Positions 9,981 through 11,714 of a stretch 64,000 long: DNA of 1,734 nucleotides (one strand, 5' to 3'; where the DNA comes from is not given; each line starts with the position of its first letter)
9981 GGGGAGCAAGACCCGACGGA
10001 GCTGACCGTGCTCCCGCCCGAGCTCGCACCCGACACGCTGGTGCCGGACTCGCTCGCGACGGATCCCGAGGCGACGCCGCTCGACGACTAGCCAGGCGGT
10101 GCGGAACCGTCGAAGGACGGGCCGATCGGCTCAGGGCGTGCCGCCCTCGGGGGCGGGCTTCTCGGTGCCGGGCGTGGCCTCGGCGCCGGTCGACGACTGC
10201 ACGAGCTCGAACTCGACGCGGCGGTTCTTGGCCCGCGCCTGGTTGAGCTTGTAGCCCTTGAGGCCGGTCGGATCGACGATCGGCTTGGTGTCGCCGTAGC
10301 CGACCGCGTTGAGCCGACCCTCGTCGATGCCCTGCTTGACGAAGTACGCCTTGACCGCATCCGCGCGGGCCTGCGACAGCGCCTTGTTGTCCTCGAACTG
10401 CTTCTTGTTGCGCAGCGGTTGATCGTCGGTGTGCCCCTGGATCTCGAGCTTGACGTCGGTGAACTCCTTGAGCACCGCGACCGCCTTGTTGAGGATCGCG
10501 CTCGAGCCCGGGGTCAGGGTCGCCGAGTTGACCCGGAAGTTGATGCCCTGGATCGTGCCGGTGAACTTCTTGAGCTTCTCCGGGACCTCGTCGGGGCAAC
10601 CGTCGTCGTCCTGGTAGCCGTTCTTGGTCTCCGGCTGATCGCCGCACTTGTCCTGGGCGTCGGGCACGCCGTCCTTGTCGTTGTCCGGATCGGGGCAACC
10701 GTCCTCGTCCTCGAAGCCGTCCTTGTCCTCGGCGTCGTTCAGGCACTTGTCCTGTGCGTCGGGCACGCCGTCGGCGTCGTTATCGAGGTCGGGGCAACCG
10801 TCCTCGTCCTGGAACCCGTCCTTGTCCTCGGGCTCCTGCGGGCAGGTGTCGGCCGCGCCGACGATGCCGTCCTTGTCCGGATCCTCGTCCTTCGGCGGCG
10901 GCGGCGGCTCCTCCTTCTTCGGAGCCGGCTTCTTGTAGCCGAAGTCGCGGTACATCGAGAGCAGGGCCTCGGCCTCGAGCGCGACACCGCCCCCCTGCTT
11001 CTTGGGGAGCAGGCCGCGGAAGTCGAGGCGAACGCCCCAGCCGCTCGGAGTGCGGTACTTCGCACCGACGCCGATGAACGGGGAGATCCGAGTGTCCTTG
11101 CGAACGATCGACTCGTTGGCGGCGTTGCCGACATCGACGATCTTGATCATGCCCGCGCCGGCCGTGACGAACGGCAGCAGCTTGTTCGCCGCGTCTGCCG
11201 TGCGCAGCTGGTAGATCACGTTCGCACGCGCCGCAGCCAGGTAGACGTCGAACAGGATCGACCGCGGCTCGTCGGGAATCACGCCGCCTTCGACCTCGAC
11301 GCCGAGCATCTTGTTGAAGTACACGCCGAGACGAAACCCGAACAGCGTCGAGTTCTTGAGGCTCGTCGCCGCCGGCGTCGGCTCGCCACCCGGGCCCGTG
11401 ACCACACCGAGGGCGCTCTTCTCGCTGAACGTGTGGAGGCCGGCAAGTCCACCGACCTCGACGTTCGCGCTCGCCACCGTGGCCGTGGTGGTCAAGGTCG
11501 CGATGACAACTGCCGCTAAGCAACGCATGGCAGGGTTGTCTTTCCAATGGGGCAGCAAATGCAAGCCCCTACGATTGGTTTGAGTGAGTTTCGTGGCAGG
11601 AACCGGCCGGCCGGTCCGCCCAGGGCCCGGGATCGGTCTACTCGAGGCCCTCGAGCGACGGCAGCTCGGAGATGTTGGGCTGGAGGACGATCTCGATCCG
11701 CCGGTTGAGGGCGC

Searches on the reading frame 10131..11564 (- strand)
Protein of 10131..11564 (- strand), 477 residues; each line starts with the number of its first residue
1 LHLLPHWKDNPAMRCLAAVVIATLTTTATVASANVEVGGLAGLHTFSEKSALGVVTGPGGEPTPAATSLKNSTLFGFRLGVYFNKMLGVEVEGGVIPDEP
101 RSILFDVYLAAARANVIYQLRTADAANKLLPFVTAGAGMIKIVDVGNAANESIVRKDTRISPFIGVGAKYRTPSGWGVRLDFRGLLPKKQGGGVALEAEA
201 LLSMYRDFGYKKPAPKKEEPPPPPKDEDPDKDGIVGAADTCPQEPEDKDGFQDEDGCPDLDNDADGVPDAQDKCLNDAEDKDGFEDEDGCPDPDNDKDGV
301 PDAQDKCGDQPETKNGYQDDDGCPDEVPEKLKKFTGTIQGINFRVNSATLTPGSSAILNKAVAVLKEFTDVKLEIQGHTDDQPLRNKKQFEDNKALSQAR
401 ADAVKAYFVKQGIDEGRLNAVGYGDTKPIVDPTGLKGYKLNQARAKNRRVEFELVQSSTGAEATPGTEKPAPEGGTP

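Call 86: search_protein_families(library=pfam, proteins=[window:10131-11564:-], max_evalue=0.001)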
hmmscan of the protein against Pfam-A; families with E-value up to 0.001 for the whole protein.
window:10131-11564:- (477 aa): 3 families
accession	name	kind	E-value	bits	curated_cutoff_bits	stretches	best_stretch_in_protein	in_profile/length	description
PF00691.25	OmpA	-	8.7e-20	71.3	27.2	1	343-434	2-90/98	OmpA family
PF13505.12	OMP_b-brl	-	2.1e-12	48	28.7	1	17-184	4-152/175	Outer membrane protein beta-barrel domain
PF05359.17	DUF748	-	0.00043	18.9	50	0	394-418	1012-1037/1037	Domain of Unknown Function (DUF748)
